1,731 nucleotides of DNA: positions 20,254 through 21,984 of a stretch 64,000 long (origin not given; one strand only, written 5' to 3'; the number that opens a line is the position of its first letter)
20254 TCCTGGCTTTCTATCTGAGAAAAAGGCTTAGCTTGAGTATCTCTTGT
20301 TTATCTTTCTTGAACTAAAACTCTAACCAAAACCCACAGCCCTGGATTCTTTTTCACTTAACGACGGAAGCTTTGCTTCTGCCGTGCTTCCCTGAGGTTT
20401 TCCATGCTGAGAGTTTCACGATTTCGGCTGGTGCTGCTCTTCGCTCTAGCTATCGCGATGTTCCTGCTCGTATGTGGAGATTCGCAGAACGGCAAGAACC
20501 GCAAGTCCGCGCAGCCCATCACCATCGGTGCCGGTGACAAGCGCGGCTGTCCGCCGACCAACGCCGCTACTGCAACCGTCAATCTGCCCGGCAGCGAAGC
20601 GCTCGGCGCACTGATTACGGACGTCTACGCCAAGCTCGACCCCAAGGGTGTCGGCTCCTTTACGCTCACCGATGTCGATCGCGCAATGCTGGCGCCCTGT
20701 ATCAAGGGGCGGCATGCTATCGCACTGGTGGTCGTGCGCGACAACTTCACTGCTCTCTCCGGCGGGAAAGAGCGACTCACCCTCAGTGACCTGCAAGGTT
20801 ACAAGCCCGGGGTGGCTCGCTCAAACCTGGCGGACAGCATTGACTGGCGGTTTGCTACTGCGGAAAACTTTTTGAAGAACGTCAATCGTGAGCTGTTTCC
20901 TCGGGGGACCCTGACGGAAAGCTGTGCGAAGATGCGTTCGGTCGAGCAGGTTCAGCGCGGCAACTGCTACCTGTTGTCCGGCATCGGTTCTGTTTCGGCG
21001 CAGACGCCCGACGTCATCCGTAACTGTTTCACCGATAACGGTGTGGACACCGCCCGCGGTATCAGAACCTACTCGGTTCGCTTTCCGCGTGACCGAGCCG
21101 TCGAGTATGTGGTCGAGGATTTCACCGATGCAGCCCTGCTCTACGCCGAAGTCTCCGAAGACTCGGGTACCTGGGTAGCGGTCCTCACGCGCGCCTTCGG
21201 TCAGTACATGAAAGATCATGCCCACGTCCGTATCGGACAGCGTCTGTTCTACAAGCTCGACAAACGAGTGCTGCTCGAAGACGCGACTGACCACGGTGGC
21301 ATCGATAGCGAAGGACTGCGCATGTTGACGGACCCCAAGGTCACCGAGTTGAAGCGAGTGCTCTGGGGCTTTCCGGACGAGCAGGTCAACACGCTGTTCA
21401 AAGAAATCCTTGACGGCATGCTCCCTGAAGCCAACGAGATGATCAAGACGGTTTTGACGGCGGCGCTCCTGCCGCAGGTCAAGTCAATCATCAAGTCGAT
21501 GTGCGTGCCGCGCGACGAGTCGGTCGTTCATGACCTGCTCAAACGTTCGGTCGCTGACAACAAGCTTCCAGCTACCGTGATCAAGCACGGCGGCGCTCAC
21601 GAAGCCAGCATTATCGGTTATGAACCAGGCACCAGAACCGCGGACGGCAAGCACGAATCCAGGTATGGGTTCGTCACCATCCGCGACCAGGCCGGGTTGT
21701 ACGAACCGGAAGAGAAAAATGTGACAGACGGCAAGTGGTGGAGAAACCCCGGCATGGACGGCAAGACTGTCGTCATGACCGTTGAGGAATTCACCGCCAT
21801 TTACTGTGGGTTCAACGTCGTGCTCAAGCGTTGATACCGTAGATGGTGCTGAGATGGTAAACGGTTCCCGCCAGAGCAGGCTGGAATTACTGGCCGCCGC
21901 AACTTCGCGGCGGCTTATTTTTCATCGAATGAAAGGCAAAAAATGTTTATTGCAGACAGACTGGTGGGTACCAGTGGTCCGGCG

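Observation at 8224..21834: Two loci pairing a secreted TPR protein with a secreted calpain-like (C2) cysteine protease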

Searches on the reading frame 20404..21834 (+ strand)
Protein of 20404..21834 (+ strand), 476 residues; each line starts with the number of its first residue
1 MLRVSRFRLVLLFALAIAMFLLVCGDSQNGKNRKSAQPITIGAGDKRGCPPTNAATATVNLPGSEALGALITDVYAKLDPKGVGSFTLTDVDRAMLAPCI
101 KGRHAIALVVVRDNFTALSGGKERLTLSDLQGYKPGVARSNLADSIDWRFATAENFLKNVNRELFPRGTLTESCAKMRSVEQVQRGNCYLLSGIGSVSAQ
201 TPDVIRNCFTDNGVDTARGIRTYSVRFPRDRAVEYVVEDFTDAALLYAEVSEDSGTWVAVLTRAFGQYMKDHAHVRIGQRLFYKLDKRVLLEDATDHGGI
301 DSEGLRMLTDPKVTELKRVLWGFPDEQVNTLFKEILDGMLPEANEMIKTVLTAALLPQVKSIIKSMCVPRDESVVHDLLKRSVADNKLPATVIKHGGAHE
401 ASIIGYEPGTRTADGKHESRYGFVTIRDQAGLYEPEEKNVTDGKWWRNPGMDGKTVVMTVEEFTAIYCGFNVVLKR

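Call 4: search_protein_families(library=pfam, proteins=[window:20404-21834:+], max_evalue=1)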
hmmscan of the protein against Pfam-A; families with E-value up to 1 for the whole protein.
window:20404-21834:+ (476 aa): 3 families
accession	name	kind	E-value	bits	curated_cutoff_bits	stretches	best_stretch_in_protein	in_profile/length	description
PF00648.27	Peptidase_C2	-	7e-06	25.7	23.8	1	170-278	40-151/297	Calpain family cysteine protease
PF02365.20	NAM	-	0.17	12.9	27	1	369-452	8-86/122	No apical meristem (NAM) protein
PF12973.13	Cupin_7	-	0.3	11.3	27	0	249-277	26-54/105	ChrR Cupin-like domain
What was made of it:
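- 20404..21834 (+): C2b: exported or membrane-anchored calpain-type peptidase of 476 aa. Order of parts: hydrophobic N-terminus, degenerate EF-hand-like domain (aa ~60-165), CysPc core with a ~100-aa helical insertion. Codons: Gln182 20947-20949, Cys188 20965-20967, His399 21598-21600, Asp428 21685-21687. PF00648 25.7 bits against 23.8, N-terminal half only (call 4).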

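Call 10: search_solved_structures(query=window:20404-21834:+, max_evalue=1, show_alignments=2)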
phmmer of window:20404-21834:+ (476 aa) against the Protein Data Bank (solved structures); distinct sequences matched with E-value up to 1: 0.

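Call 12: find_homologous_proteins(query=window:20404-21834:+)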
Query window:20404-21834:+ (476 aa): 13 proteins with E <= 0.001 among 8000 candidates.
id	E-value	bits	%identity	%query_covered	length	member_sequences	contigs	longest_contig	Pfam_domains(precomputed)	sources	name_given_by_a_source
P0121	0.0e+0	1028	95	100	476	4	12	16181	PF00648.28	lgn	-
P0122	2.0e-239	813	77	95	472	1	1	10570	-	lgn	-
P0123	3.0e-229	780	74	100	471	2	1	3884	PF00648.28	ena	-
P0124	5.8e-168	578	60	90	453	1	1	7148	-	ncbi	-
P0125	2.8e-164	566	59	93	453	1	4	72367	-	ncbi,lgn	-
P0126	2.2e-107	378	47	87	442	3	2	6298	-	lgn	-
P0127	2.7e-102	361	46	87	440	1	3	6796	-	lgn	-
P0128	2.5e-99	352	43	88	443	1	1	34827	-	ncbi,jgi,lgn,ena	jgi:hypothetical protein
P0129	2.3e-96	342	42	90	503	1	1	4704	-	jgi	jgi:hypothetical protein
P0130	8.8e-95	337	42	88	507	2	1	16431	-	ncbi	-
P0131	7.3e-94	334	43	82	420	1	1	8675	-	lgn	-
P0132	1.0e-89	320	42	82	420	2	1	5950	-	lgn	-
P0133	1.4e-89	319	39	100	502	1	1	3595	-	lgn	-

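Call 15: find_encoding_contigs(protein=P0125, flank=8000, max_places=3)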
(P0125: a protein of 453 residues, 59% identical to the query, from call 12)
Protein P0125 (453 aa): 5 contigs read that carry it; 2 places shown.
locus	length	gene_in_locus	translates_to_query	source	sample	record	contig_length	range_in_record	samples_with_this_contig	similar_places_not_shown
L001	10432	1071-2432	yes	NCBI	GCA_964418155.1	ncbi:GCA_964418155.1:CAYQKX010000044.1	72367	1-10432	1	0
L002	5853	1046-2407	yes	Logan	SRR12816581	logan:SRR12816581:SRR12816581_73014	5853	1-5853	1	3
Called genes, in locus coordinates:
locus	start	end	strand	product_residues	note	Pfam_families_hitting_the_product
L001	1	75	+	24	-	?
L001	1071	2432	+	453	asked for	-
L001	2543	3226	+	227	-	PF18306:LDcluster4, PF03641:Lysine_decarbox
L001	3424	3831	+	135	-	-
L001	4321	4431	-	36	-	-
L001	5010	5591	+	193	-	-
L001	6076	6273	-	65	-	-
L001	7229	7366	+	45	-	-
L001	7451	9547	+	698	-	PF00009:GTP_EFTU, PF22042:EF-G_D2, PF03144:GTP_EFTU_D2, PF14492:EFG_III, PF03764:EFG_IV, PF00679:EFG_C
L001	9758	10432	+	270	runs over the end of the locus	-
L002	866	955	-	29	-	-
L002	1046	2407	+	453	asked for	-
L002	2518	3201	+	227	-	PF18306:LDcluster4, PF03641:Lysine_decarbox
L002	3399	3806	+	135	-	-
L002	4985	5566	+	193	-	-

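Call 16: find_encoding_contigs(protein=P0128, flank=8000, max_places=3)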
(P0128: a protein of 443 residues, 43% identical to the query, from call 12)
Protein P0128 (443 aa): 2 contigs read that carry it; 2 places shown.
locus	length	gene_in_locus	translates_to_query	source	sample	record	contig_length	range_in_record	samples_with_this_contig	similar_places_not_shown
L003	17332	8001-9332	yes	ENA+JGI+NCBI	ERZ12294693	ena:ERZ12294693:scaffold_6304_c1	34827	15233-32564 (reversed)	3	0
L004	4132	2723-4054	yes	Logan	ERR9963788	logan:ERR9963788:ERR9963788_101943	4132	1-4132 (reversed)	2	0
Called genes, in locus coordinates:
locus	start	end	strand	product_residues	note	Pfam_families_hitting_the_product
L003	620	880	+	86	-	-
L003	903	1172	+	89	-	-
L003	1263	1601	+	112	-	-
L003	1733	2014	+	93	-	-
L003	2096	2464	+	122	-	-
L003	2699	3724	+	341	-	-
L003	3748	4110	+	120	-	-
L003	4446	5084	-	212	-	-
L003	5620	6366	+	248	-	-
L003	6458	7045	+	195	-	-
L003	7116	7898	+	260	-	PF00300:His_Phos_1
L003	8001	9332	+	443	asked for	-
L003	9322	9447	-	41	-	-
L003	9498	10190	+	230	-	PF00702:Hydrolase, PF12710:HAD (weak), PF13419:HAD_2, PF13242:Hydrolase_like (weak)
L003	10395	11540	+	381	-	PF06925:MGDG_synth, PF02350:Epimerase_2, PF00534:Glycos_transf_1, PF04101:Glyco_tran_28_C, PF13692:Glyco_trans_1_4 (weak)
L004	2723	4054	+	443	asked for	-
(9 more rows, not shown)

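Call 17: find_encoding_contigs(protein=P0130, flank=8000, max_places=3)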
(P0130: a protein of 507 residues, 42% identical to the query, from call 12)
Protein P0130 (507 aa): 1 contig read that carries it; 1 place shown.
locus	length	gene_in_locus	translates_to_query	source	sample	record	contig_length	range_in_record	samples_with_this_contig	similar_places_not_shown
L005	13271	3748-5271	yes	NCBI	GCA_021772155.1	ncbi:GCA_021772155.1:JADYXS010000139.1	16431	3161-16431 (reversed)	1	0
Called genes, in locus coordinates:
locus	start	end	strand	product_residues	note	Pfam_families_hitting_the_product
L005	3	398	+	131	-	?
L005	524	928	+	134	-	-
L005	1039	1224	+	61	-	-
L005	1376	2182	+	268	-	PF00149:Metallophos, PF12850:Metallophos_2 (faint)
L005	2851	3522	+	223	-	-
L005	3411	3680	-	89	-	-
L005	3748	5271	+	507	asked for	-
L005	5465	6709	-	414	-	PF01546:Peptidase_M20, PF07687:M20_dimer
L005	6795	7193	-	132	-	-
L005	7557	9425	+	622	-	PF10091:Glycoamylase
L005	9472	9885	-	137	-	-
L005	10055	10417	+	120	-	PF03795:YCII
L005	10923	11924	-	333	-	PF13374:TPR_10 (faint), PF13424:TPR_12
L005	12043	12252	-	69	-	-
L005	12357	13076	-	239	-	-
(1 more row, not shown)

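Call 18: find_encoding_contigs(protein=P0122, flank=8000, max_places=3)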
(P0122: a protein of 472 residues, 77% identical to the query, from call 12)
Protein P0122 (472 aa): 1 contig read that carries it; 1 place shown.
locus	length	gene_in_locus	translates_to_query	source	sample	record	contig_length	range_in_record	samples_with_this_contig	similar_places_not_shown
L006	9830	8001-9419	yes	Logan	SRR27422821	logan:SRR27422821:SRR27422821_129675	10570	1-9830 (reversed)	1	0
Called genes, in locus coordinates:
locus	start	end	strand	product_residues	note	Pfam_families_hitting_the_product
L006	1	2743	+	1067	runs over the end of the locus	PF00873:ACR_tran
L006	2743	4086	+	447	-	PF25917:BSH_RND (weak), PF25973:BSH_CzcB, PF25954:Beta-barrel_RND_2, PF25989:YknX_C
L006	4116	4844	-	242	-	-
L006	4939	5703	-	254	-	-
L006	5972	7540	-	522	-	PF21325:SHPRH_helical-1st (faint), PF13424:TPR_12, PF24885:TPR_NPHP3, PF13424:TPR_12, PF17874:TPR_MalT, PF24885:TPR_NPHP3 (weak), PF13374:TPR_10 (weak), PF13424:TPR_12, +9 more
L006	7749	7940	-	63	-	-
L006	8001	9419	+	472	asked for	-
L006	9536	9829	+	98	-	?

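Call 19: find_encoding_contigs(protein=P0121, flank=8000, max_places=3)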
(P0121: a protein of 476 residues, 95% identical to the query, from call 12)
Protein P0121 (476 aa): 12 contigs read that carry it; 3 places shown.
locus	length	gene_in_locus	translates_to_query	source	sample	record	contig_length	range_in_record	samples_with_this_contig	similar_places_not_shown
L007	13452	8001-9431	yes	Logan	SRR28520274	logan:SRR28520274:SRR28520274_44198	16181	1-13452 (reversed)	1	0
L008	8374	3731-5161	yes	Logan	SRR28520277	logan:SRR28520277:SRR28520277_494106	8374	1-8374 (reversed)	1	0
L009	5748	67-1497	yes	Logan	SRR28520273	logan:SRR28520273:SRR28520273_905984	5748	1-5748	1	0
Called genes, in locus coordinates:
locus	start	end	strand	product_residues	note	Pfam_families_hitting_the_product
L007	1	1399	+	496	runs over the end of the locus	PF02321:OEP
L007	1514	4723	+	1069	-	PF00873:ACR_tran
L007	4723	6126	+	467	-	PF25917:BSH_RND (weak), PF25919:BSH_CusB (faint), PF25973:BSH_CzcB, PF25954:Beta-barrel_RND_2, PF25989:YknX_C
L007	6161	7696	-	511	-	PF21325:SHPRH_helical-1st (faint), PF13424:TPR_12, PF24885:TPR_NPHP3, PF13424:TPR_12, PF24885:TPR_NPHP3, PF13424:TPR_12, PF17874:TPR_MalT (weak), PF24885:TPR_NPHP3 (weak), +11 more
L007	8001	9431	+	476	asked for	PF00648:Peptidase_C2 (weak)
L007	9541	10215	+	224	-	PF18306:LDcluster4, PF03641:Lysine_decarbox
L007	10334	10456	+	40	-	-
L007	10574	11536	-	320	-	-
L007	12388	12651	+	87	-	-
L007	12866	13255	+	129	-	-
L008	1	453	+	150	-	?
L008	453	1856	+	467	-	PF25917:BSH_RND (weak), PF25919:BSH_CusB (faint), PF25973:BSH_CzcB, PF25954:Beta-barrel_RND_2, PF25989:YknX_C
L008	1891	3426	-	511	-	PF21325:SHPRH_helical-1st (faint), PF13424:TPR_12, PF24885:TPR_NPHP3, PF13424:TPR_12, PF24885:TPR_NPHP3, PF13424:TPR_12, PF17874:TPR_MalT (weak), PF24885:TPR_NPHP3 (weak), +11 more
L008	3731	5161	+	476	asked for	PF00648:Peptidase_C2 (weak)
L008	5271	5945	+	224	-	PF18306:LDcluster4, PF03641:Lysine_decarbox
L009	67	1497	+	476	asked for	PF00648:Peptidase_C2 (weak)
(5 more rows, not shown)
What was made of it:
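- C2b is more persistently linked to the downstream LOG gene than to TPRb (calls 15, 19).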

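Call 41: predict_structure(alignment_id=A1)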
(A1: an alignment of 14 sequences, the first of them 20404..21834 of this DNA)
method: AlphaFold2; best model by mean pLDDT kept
length: 476 residues; sequences in the alignment: 14
mean_pLDDT: 70.8   pTM: 0.64
mean pLDDT of the five models: 70.8, 69.8, 63.9, 62.7, 58.9
residues with pLDDT >= 90: 41; 70-90: 269; 50-70: 65; < 50: 101
segments of 3 or more residues with pLDDT < 50: 1-9, 18-59, 181-199, 274-300
pLDDT, mean of each block of 10 residues (from residue 1): 43 50 36 36 40 44 85 87 86 78 89 86 87 73 86 86 85 72 45 40 80 77 81 78 70 73 69 48 37 35 63 79 74 62 78 77 74 93 80 64 83 88 83 82 85 85 89 81
secondary structure, 60 per line:
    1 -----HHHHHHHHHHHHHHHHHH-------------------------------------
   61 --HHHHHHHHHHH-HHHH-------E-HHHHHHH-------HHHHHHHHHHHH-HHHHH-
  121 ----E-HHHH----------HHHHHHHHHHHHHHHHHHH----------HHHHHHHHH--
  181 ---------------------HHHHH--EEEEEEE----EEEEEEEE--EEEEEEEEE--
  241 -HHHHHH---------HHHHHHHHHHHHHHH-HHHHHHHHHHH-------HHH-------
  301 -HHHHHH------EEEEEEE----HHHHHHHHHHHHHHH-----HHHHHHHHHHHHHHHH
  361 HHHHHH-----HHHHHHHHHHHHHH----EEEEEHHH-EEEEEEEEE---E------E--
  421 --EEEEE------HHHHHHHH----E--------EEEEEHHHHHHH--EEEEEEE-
elements in order: H6-23 H63-73 H75-78 H88-94 H102-113 H115-119 H127-130 H141-159 H170-178 H202-206 E209-215 E220-227 E230-238 H242-247 H257-271 H273-283 H302-307 E314-320 H325-339 H345-366 H372-385 E390-394 E399-407 E423-427 H434-441 E455-459 H460-466 E469-475
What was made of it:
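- On Peptidase family C2 (calpain, Pfam PF00648, clan CA): The C2b model is of medium quality (pLDDT 71, call 41).
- The C2b model has low confidence around the nucleophile (pLDDT below 50 for aa 181-199, call 41). Model confidence at the nucleophile is low (call 41).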

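Call 44: fold_search(model_id=the predicted structure, library=pdb)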
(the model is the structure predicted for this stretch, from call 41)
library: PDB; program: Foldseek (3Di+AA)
matches with E <= 10: 450; with E <= 0.001: 20
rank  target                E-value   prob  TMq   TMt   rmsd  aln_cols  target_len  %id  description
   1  1tl9_A                9.4e-06  1.00  0.32  0.44  10.5       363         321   12  High resolution crystal structure of calpain I protease core in complex with leupeptin (released 2004-11-02)
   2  2g8e                  2.0e-05  1.00  0.32  0.44  10.0       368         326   12  Calpain 1 proteolytic core in complex with SNJ-1715, a cyclic hemiacetal-type inhibitor (released 2006-06-06)
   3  2p0r_A                3.0e-05  1.00  0.32  0.45   9.8       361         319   14  Structure of Human Calpain 9 in complex with Leupeptin (released 2007-03-20)
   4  1kxr_A                4.6e-05  1.00  0.32  0.45   9.9       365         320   13  Crystal Structure of Calcium-Bound Protease Core of Calpain I (released 2002-03-20)
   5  7w7o                  5.4e-05  1.00  0.31  0.42  10.5       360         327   14  The crystal structure of human Calpain-1 protease core in complex with 14a (released 2023-06-07)
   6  1zcm                  6.3e-05  1.00  0.31  0.42  10.5       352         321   14  Human calpain protease core inhibited by ZLLYCH2F (released 2006-01-31)
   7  1mdw_A                9.3e-05  1.00  0.30  0.42  10.2       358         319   12  Crystal Structure of Calcium-Bound Protease Core of Calpain II Reveals the Basis for Intrinsic Inactivation (released 2003-04-29)
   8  1mdw_B                2.1e-04  1.00  0.29  0.40  10.6       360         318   13  Crystal Structure of Calcium-Bound Protease Core of Calpain II Reveals the Basis for Intrinsic Inactivation (released 2003-04-29)
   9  1tlo                  2.5e-04  1.00  0.31  0.44  10.8       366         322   12  High resolution crystal structure of calpain I protease core in complex with E64 (released 2004-11-02)
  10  8gx3                  2.6e-04  1.00  0.31  0.42  10.4       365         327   14  The crystal structure of human Calpain-1 protease core in complex with 14c (released 2023-09-20)
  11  6bdt_A                3.2e-04  1.00  0.32  0.46  10.9       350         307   10  Crystal Structure of Human Calpain-3 Protease Core Mutant-C129S (released 2018-02-07)
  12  1kxr_B                3.2e-04  1.00  0.32  0.44  10.7       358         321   13  Crystal Structure of Calcium-Bound Protease Core of Calpain I (released 2002-03-20)
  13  6bjd_C                3.4e-04  1.00  0.33  0.47  10.6       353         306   10  Crystal Structure of Human Calpain-3 Protease Core in Complex with E-64 (released 2018-02-07)
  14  2ary_A                3.4e-04  1.00  0.31  0.43   9.9       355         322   14  Catalytic domain of Human Calpain-1 (released 2005-08-30)
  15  6bkj_D                4.0e-04  1.00  0.32  0.46  10.7       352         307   11  Crystal Structure of Human Calpain-3 Protease Core in Complex with Leupeptin (released 2018-02-07)
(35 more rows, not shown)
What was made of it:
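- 20404..21834 (+): The top 25 Foldseek hits are calpain cores, best E 9.4e-6, but model pLDDT is 71 and below 50 around Cys188 (calls 41, 44).
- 20638..20673 (+): Degenerate EF-hand-like loop of C2b (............, aa 79-90). There are weak Foldseek EF-hand matches (call 44).
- On Peptidase family C2 (calpain, Pfam PF00648, clan CA): For C2b the top 25 hits are calpain cores, E 9.4e-6 to 5e-3 (call 44).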

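Call 61: search_protein_families(library=ncbifam, max_evalue=0.001, proteins=[window:20404-21834:+])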
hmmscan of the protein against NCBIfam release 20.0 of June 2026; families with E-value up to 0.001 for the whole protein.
window:20404-21834:+ (476 aa): 0 families

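Call 68: search_protein_representatives(alignment_id=A1)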
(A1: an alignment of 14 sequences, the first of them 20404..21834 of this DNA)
Query: 14 sequences, 454 profile positions. Proteins with E-value up to 0.001 (for the whole library): 908; up to 1e-10: 373; up to 1e-30: 15. The best 150 are listed.
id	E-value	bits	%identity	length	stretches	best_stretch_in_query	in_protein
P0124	2.8e-215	732.2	-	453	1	1-454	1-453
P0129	7.8e-202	687.9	-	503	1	4-453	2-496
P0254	3.0e-174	597.0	-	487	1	10-454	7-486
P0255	1.9e-154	531.7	-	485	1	45-453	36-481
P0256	4.4e-122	425.0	-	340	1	22-320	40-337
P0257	3.1e-90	320.0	-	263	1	221-454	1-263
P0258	2.5e-70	254.4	-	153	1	159-311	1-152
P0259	3.1e-61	224.4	-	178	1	259-454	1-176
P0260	3.0e-53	198.1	-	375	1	139-454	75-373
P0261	4.2e-34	135.0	-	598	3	55-288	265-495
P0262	1.0e-33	133.7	-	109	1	345-454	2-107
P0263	1.4e-33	133.3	-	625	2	44-288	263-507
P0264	9.3e-32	127.3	-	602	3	53-292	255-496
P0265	6.7e-31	124.4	-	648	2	48-251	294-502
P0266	9.4e-31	123.9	-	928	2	34-247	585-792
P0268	8.4e-30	120.8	-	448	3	52-342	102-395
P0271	1.6e-29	119.9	-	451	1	41-254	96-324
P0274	8.3e-28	114.2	-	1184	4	53-254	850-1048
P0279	4.1e-27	111.9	-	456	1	35-291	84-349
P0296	6.2e-25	104.8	-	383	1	33-289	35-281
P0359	8.3e-21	91.2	-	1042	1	41-315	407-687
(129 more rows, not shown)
